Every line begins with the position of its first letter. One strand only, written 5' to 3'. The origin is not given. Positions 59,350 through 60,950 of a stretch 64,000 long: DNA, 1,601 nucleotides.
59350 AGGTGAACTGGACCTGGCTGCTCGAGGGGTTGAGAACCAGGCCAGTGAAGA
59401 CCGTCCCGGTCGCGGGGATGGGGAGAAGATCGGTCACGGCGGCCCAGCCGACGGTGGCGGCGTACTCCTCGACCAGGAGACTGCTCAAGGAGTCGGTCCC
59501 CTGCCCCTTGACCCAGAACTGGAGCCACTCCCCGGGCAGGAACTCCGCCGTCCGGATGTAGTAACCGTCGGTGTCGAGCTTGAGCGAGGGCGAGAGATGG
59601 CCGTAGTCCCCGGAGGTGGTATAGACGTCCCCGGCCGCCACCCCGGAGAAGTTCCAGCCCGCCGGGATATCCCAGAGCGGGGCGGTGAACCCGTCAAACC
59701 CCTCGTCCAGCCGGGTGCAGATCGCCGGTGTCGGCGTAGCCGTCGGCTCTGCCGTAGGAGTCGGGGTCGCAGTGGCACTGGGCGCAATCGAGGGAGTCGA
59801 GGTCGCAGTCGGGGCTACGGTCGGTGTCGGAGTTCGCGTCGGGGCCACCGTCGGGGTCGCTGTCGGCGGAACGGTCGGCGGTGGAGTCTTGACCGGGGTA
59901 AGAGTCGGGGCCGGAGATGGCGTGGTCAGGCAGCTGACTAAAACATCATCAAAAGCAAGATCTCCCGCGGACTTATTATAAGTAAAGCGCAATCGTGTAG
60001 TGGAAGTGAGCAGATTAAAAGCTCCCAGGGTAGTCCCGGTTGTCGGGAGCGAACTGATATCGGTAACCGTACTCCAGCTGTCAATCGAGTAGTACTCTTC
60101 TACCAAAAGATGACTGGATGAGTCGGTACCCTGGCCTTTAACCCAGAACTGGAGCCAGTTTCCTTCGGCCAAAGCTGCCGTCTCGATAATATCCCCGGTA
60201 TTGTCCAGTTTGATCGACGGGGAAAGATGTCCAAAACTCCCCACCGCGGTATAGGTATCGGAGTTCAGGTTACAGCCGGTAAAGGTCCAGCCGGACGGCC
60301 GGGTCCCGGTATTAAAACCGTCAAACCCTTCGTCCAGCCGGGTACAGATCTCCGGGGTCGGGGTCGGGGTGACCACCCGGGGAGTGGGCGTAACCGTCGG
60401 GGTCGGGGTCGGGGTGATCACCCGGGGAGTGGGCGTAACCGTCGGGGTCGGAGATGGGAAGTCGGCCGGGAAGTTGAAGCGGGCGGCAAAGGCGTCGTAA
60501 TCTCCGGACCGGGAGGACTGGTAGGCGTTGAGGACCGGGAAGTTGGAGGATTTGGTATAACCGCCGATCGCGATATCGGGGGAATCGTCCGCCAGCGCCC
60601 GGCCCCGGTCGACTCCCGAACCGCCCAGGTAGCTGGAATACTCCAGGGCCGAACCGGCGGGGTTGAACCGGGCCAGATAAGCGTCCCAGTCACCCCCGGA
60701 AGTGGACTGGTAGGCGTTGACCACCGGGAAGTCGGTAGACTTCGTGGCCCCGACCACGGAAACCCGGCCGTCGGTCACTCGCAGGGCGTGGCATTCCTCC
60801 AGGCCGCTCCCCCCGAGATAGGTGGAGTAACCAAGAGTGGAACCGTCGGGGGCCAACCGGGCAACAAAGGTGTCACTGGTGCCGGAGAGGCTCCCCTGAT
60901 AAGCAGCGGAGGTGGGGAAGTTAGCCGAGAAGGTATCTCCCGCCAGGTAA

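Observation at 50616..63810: Unassigned domain of about 135 aa present in six copies across three secreted proteins, one copy compositionally distinct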

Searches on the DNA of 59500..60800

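Call 72: search_rna_families(source=window, start=59500, end=60800, threshold=evalue, max_evalue=1)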
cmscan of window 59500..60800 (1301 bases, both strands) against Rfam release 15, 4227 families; matches with E-value up to 1: 0.
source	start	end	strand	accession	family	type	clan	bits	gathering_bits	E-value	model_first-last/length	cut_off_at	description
